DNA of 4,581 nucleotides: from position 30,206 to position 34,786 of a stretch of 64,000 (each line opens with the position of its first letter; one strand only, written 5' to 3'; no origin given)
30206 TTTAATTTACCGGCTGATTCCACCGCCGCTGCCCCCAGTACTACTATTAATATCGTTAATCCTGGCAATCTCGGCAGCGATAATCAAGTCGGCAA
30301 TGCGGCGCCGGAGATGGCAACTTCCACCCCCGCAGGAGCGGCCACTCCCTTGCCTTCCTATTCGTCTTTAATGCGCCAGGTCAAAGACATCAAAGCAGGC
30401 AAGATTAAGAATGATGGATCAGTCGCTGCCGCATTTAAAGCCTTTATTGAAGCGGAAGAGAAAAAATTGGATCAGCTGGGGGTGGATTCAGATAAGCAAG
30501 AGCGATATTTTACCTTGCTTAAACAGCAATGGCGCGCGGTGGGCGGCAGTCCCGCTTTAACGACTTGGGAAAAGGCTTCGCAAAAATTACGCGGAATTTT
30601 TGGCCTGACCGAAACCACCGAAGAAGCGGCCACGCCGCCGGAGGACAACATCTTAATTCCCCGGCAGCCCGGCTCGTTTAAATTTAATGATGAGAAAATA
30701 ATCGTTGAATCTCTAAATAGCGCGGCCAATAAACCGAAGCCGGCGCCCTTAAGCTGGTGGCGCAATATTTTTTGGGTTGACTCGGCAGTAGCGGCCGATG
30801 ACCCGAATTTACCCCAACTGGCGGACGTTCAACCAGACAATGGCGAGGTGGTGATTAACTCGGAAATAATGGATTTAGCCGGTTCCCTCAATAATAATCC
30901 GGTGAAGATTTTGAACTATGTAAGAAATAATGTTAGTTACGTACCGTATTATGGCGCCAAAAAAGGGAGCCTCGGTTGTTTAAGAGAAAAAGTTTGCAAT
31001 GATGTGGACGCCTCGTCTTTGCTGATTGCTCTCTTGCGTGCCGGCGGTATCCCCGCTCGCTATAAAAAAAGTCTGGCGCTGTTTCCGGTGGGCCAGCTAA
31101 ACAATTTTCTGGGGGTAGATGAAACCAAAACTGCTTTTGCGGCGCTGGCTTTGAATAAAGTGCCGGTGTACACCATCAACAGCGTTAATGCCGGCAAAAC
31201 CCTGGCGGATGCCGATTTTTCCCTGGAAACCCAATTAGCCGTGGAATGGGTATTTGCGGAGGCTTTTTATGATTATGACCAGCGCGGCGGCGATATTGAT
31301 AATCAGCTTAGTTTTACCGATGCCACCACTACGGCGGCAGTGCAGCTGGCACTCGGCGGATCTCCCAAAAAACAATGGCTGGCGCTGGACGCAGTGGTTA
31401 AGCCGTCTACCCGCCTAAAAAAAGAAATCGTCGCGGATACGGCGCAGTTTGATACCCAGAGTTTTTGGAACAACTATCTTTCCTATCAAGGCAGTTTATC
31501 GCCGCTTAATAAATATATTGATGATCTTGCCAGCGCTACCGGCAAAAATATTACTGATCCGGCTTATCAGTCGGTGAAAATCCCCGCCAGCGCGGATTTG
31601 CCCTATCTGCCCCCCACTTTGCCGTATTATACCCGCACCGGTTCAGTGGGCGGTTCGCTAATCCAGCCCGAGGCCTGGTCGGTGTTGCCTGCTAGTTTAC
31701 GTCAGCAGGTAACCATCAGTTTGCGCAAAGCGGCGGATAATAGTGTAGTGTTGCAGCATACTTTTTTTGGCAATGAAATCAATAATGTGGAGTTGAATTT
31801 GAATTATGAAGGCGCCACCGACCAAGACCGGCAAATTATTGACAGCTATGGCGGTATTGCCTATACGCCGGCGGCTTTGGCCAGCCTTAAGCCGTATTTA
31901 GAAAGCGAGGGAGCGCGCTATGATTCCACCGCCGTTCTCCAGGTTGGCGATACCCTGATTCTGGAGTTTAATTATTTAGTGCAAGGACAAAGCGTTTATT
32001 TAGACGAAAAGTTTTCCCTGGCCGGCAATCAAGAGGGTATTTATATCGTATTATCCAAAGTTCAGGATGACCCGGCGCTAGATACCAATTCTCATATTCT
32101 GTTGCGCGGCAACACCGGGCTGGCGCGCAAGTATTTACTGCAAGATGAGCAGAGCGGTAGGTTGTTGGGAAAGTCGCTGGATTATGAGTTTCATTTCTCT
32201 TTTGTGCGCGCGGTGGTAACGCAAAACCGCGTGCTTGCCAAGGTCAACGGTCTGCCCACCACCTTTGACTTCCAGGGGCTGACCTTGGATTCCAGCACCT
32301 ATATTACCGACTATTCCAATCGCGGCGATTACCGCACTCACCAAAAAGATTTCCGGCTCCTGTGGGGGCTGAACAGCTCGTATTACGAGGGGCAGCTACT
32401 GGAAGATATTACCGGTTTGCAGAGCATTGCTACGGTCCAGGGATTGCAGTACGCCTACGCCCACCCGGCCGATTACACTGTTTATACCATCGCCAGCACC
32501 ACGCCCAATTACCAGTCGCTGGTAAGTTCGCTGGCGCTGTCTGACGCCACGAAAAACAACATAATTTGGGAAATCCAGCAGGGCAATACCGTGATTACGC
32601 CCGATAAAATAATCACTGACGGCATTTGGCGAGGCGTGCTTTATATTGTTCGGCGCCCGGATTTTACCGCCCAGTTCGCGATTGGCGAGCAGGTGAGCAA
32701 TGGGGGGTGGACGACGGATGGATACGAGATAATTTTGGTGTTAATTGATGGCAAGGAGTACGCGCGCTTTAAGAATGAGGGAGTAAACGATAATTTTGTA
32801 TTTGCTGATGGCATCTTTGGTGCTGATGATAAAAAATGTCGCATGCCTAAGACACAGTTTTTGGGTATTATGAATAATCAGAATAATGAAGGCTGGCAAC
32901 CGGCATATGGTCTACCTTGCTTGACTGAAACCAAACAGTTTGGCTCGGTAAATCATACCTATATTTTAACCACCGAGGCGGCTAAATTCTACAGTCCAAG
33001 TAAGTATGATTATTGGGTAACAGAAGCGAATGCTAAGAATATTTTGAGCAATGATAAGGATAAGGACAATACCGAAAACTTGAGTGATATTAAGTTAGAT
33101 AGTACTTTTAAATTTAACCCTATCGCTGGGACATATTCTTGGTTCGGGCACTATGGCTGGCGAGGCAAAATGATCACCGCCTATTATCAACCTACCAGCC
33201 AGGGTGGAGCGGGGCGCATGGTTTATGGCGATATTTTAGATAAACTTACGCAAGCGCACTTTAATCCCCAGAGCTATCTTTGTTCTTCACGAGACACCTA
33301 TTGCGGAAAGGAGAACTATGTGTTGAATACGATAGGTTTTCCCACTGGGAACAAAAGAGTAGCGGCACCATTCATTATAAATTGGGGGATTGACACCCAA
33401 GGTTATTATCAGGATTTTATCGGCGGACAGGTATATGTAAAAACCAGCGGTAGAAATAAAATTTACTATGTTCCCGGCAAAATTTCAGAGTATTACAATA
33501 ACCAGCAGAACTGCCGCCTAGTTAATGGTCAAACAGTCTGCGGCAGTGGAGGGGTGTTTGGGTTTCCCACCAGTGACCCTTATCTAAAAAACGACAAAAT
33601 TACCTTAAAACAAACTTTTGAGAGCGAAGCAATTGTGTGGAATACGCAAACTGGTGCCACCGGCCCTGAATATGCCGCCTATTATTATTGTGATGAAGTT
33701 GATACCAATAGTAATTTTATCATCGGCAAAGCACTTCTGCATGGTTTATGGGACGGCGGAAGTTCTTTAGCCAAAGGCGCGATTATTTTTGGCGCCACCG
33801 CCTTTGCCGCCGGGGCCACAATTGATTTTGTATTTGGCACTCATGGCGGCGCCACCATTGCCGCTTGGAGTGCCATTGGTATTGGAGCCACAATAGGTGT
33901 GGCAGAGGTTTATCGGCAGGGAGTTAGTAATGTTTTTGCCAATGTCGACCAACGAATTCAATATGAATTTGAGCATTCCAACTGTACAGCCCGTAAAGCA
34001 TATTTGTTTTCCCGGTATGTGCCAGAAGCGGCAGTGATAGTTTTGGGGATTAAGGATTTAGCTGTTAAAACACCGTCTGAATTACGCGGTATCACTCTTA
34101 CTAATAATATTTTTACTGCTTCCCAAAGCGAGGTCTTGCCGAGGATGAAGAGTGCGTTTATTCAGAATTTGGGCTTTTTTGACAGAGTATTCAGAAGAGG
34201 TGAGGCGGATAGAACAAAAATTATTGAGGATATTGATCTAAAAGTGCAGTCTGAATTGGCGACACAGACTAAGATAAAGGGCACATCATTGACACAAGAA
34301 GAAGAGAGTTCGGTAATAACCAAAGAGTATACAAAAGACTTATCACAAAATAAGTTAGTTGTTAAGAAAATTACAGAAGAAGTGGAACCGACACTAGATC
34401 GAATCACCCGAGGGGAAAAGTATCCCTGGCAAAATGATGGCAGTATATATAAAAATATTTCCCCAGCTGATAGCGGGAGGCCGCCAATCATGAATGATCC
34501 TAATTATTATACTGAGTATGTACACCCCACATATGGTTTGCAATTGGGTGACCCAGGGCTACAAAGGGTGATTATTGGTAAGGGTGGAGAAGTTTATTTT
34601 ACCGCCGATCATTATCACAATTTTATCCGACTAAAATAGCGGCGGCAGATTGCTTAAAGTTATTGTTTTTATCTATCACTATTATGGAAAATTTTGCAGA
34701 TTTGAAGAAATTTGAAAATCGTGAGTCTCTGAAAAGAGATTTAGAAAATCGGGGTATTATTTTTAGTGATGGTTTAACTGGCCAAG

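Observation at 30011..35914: Polymorphic-toxin-like organisation: transglutaminase-fold giant protein with a compositionally foreign C-terminal module followed by a SUKH-like immunity candidate and small ORFs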

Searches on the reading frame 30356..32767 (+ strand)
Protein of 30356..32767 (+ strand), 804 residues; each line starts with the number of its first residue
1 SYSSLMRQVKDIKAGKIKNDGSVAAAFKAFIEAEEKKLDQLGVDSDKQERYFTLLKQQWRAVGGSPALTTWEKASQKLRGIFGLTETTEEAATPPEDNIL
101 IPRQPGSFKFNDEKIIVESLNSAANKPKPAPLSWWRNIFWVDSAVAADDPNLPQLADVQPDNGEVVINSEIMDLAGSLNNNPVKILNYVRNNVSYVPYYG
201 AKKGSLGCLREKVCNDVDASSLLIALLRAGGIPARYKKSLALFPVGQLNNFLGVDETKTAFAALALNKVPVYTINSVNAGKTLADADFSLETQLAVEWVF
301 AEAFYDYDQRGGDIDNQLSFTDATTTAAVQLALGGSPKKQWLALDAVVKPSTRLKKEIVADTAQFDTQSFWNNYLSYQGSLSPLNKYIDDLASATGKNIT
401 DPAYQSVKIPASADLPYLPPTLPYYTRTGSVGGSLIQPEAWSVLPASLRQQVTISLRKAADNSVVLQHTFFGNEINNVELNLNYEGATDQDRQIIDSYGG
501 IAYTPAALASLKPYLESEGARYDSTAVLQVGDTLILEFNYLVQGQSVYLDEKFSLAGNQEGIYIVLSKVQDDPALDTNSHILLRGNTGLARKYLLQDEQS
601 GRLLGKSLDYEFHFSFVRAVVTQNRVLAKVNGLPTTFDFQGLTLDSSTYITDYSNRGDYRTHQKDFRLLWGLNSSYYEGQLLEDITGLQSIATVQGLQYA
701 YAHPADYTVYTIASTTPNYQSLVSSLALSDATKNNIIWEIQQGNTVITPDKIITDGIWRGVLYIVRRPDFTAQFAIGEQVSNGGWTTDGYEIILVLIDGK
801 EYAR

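Call 74: predict_structure(alignment_id=A4)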
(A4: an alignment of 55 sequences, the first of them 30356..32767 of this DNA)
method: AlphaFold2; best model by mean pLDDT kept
length: 804 residues; sequences in the alignment: 55
mean_pLDDT: 87.0   pTM: 0.86
mean pLDDT of the five models: 87.0, 86.9, 85.8, 85.4, 85.2
residues with pLDDT >= 90: 518; 70-90: 184; 50-70: 57; < 50: 45
segments of 3 or more residues with pLDDT < 50: 83-98, 124-148
pLDDT, mean of each block of 10 residues (from residue 1): 76 74 83 88 85 83 62 60 48 46 87 93 46 35 42 92 93 98 97 95 96 97 98 96 95 95 96 92 95 96 91 91 92 82 93 95 97 96 98 97 95 91 89 87 95 96 96 96 95 90 84 94 92 93 95 91 96 90 94 96 97 96 75 65 92 95 97 96 92 95 97 96 93 91 96 86 92 75 73 59 50
secondary structure, 60 per line:
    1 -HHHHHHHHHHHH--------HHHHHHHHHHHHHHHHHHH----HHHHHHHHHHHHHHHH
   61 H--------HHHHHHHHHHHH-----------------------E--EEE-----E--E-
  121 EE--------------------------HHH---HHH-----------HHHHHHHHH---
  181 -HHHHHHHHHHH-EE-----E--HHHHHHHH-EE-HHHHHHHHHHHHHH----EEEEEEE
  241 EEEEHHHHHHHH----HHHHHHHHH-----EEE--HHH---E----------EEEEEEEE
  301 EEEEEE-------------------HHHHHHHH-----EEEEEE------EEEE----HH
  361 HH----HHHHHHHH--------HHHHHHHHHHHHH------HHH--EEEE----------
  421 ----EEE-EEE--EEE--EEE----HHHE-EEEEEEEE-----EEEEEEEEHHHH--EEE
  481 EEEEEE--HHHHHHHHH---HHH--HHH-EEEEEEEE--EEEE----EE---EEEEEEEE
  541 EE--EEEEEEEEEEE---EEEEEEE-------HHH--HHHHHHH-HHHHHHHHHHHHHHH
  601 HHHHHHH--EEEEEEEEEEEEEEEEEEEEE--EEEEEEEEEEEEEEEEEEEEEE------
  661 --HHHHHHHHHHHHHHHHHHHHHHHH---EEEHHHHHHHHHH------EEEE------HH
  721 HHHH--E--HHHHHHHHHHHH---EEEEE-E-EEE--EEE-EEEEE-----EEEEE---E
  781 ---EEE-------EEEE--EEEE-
elements in order (helices of 4 or more, strands of 3 or more residues): H2-13 H22-40 H45-61 H70-81 E108-110 H169-177 H182-192 H204-211 H216-229 E234-244 H245-252 H257-265 E271-273 E293-306 H326-333 E339-344 E351-354 H359-362 H367-374 H383-395 E407-410 E425-427 E429-431 E434-436 E439-441 E451-458 E464-471 H472-475 E478-486 H489-497 E510-517 E520-523 E533-542 E545-555 E559-565 H578-584 H586-607 E610-630 E633-654 H663-686 E690-692 H693-702 E709-712 H719-724 H730-741 E745-749 E753-755 E758-760 E762-766 E772-776 E784-786 E794-797 E800-803

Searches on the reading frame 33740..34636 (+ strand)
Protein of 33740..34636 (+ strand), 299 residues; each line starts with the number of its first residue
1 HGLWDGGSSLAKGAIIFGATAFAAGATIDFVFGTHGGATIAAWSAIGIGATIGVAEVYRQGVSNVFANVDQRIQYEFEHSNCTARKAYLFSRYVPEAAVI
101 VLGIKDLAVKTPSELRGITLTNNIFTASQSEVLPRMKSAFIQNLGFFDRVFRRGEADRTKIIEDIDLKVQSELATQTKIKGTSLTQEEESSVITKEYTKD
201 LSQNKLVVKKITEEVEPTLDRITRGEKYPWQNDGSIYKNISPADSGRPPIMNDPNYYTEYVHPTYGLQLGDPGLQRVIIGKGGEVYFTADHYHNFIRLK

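Call 5: search_solved_structures(query=window:33740-34636:+, max_evalue=1, show_alignments=3)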
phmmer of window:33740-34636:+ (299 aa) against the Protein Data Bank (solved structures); distinct sequences matched with E-value up to 1: 19.
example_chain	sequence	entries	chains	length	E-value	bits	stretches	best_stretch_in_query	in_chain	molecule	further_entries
1py3_A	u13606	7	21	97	3e-06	29.9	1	210-296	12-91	ribonuclease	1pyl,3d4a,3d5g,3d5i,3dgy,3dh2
1mgr_A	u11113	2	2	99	3.7e-06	29.6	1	211-298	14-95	Guanyl-specific ribonuclease Sa3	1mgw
3a5e_A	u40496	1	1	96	0.00047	22.7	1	211-296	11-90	Guanyl-specific ribonuclease Sa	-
1ucl_A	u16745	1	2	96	0.00063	22.3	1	210-296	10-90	Guanyl-specific ribonuclease Sa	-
1uck_A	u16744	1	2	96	0.00065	22.3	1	210-296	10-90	Guanyl-specific ribonuclease Sa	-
1gmp_A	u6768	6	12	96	0.00085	21.9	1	210-296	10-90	RIBONUCLEASE SA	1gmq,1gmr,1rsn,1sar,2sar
1ynv_X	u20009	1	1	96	0.00086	21.9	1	210-296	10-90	Guanyl-specific ribonuclease Sa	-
1uci_A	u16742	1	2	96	0.00086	21.9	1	210-296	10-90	Guanyl-specific ribonuclease Sa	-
4gho_A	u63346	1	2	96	0.00087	21.8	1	210-296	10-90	Guanyl-specific ribonuclease Sa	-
1ay7_A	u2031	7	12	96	0.00087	21.8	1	210-296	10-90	GUANYL-SPECIFIC RIBONUCLEASE SA | RIBONUCLEASE SA | RIBONUCLEASE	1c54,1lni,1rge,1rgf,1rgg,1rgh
4j5g_A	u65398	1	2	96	0.00087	21.8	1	210-296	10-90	Guanyl-specific ribonuclease Sa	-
1t2i_A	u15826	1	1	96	0.00088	21.8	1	210-296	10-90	Guanyl-specific ribonuclease Sa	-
1t2h_A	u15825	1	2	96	0.0016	21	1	210-296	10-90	Guanyl-specific ribonuclease Sa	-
1box_A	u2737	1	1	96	0.0028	20.2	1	210-296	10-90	GUANYL-SPECIFIC RIBONUCLEASE SA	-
1i8v_A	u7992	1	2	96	0.0029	20.1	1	210-296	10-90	GUANYL-SPECIFIC RIBONUCLEASE SA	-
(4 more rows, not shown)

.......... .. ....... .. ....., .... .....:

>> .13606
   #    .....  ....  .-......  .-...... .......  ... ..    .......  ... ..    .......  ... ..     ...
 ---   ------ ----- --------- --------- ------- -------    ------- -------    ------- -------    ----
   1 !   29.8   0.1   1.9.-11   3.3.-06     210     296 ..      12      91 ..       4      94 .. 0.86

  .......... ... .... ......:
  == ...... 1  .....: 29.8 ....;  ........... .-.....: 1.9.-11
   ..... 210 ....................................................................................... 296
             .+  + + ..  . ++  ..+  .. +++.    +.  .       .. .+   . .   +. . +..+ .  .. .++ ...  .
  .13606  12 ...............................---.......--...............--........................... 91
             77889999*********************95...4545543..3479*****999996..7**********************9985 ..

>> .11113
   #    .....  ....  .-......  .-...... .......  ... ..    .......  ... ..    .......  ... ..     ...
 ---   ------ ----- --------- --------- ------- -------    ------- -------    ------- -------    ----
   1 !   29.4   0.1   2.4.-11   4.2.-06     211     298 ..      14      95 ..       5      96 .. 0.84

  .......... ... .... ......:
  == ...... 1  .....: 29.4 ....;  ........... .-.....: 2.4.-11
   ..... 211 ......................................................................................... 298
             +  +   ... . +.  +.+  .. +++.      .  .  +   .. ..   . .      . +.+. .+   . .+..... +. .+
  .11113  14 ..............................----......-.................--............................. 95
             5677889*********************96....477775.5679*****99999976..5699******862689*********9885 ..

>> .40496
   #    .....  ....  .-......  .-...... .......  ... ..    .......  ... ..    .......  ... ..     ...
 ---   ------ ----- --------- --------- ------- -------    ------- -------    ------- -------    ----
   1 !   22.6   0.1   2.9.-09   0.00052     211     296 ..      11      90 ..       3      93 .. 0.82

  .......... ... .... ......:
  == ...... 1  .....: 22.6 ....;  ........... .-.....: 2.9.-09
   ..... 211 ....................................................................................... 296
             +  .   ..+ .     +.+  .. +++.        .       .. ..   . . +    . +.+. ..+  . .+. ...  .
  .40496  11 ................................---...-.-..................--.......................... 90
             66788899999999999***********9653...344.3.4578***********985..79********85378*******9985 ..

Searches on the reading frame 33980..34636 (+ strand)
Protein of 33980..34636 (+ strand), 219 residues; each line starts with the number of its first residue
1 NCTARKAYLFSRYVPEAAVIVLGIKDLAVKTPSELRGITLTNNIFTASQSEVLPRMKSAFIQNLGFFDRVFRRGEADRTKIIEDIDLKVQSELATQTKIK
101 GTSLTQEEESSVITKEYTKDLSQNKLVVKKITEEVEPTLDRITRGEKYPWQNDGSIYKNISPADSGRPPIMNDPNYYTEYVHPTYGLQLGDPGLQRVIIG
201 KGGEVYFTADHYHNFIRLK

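Call 13: find_homologous_proteins(query=window:33980-34636:+, max_evalue=0.001)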
Query window:33980-34636:+: 146 candidates shared short words with the query, none scored E <= 0.001.

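Call 23: search_protein_representatives(protein=window:33980-34636:+)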
Query: 219 residues. Proteins with E-value up to 0.001 (for the whole library): 1074; up to 1e-10: 380; up to 1e-30: 3. The best 150 are listed.
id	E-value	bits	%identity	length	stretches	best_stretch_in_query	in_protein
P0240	4.4e-47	176.6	58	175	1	79-219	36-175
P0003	1.7e-36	142.0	54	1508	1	1-136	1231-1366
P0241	5.1e-35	137.2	41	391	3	134-219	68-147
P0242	5.6e-22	94.6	53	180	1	129-219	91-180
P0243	3.2e-21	92.1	75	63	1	156-219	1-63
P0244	1.1e-19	87.1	42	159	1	105-218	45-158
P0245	2.0e-19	86.2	32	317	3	129-218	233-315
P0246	5.2e-19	84.9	52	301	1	129-219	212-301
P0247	5.5e-19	84.8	60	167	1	135-218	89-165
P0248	1.3e-18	83.6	48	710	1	128-218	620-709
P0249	1.7e-18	83.2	46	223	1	86-217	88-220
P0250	2.2e-18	82.8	48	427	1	123-217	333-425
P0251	2.3e-18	82.8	56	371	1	129-219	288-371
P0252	2.4e-18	82.7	57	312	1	131-218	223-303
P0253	2.4e-18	82.7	39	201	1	91-218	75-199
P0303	5.3e-16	75.1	49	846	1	132-218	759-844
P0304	6.6e-16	74.7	50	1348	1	132-219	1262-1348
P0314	1.3e-15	73.8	51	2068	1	136-219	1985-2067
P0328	3.3e-15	72.4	54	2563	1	132-218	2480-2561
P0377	4.2e-14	68.8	47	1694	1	130-218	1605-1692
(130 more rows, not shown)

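Call 43: find_encoding_contigs(protein=P0240, flank=5000, max_places=4)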
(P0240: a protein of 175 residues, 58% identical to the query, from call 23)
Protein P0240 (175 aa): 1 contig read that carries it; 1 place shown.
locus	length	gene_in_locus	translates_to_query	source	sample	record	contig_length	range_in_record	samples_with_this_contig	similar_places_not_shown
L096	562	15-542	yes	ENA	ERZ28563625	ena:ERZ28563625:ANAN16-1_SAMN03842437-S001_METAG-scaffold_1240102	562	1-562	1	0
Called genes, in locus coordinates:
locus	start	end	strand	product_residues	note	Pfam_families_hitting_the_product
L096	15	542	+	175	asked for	-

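Call 93: search_protein_families(library=pfam, proteins=[P0328, P0314, P0377, P0304, P0303, P0248], max_evalue=0.0001)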
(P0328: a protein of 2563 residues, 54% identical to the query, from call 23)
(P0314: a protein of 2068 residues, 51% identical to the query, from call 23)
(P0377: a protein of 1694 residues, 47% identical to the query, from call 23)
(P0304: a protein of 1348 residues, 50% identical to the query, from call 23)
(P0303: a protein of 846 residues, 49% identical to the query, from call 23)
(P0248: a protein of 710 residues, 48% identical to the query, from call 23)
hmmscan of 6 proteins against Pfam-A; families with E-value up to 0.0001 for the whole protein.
P0328 (2563 aa): 4 families
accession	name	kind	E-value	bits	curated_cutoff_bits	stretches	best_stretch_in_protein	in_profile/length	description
PF13517.12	FG-GAP_3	-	1.7e-11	45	26.9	0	788-857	1-60/61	FG-GAP-like repeat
PF00545.25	Ribonuclease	-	5.3e-09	36.9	24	1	2479-2560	18-96/98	ribonuclease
PF03534.18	SpvB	-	2.4e-08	34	22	1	314-359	4-49/287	Salmonella virulence plasmid 65kDa B protein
PF05593.20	RHS_repeat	-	1.3e-06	29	22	0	1716-1753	1-38/38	RHS Repeat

P0314 (2068 aa): 5 families
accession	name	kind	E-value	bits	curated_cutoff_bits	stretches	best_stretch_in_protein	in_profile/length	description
PF05593.20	RHS_repeat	-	2.9e-31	107.7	22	1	1266-1300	3-37/38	RHS Repeat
PF03534.18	SpvB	-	2e-10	40.8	22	1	63-114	3-53/287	Salmonella virulence plasmid 65kDa B protein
PF00545.25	Ribonuclease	-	6.4e-10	39.9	24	1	1985-2066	23-97/98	ribonuclease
PF01839.29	FG-GAP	-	3.8e-08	33.5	22.1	0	573-588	5-20/37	FG-GAP repeat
PF13517.12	FG-GAP_3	-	5e-08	33.9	26.9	1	523-588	1-61/61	FG-GAP-like repeat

P0377 (1694 aa): 4 families
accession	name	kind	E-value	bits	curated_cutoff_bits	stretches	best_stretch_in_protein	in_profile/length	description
PF07591.16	PT-HINT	-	2.7e-25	89.7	27.7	1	1331-1470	2-137/137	Pretoxin HINT domain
PF00545.25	Ribonuclease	-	1.5e-08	35.5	24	1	1613-1691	25-96/98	ribonuclease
PF01079.26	Hint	-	2.8e-06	27.5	29.7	1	1323-1427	12-116/213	Hint module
PF13403.11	Hint_2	-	3.7e-06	27.8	28.4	1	1323-1362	1-40/147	Hint domain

P0304 (1348 aa): 3 families
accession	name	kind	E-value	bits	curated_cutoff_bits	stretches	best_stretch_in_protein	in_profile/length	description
PF13332.12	Fil_haemagg_2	-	1.9e-55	188.1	22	3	508-686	2-167/170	Hemagglutinin repeat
PF00545.25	Ribonuclease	-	1.1e-09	39.2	24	1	1268-1347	25-97/98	ribonuclease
PF04829.18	PT-VENN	-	7.7e-08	32.8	20.3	1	1045-1092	2-48/52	Pre-toxin domain with VENN motif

P0303 (846 aa): 3 families
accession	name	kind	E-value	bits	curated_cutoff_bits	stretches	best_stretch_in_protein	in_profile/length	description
PF04830.18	DUF637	-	8.5e-27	94.4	26.6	1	317-460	5-168/168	Possible hemagglutinin (DUF637)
PF13332.12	Fil_haemagg_2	-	1.9e-11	44.8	22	1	9-150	6-166/170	Hemagglutinin repeat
PF00545.25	Ribonuclease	-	6.6e-10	39.8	24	1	765-843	25-96/98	ribonuclease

P0248 (710 aa): 2 families
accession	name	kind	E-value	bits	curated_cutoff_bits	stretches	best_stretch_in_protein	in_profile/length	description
PF05593.20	RHS_repeat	-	1.2e-29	102.5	22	0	322-353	4-35/38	RHS Repeat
PF00545.25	Ribonuclease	-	1.3e-10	42.1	24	1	619-709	14-97/98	ribonuclease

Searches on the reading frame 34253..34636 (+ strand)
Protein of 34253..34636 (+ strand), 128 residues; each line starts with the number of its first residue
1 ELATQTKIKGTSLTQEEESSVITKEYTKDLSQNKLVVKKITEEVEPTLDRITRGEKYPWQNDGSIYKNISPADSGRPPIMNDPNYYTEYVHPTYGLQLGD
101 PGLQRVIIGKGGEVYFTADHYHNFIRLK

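Call 46: find_related_loci(query=window:34253-34636:+, collection=metagenome_contigs, flank=3500)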
Query window:34253-34636:+ (128 aa) in metagenome_contigs; peptide patterns used: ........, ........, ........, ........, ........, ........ (x = any residue, [..] = any of these).
139 stretches matched a pattern; 45 encode a relative of the query (tblastn E <= 1e-3); 45 distinct loci.
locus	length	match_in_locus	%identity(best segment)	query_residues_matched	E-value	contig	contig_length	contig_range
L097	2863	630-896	48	36-125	3e-25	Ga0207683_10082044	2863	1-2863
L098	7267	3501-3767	47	36-125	8e-25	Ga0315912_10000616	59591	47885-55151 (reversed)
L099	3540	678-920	50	41-128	2e-24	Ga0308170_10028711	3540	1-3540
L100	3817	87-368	49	28-128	3e-24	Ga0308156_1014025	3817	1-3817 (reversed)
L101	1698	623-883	49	41-128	6e-24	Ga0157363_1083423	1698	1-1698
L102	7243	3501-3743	50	41-128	8e-24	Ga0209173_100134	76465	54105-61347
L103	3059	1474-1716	49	41-128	1e-23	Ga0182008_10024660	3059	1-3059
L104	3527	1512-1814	44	24-125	2e-23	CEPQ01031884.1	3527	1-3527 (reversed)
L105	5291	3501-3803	44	24-125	2e-23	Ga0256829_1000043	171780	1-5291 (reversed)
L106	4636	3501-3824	42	18-128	7e-23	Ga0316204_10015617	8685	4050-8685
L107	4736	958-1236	43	22-128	1e-22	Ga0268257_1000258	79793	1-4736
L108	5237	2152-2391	51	41-127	2e-22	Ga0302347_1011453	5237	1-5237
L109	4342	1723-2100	42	3-128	3e-22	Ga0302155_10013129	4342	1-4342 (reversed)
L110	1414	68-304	50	43-128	4e-22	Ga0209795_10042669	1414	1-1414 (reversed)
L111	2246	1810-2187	42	3-128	9e-22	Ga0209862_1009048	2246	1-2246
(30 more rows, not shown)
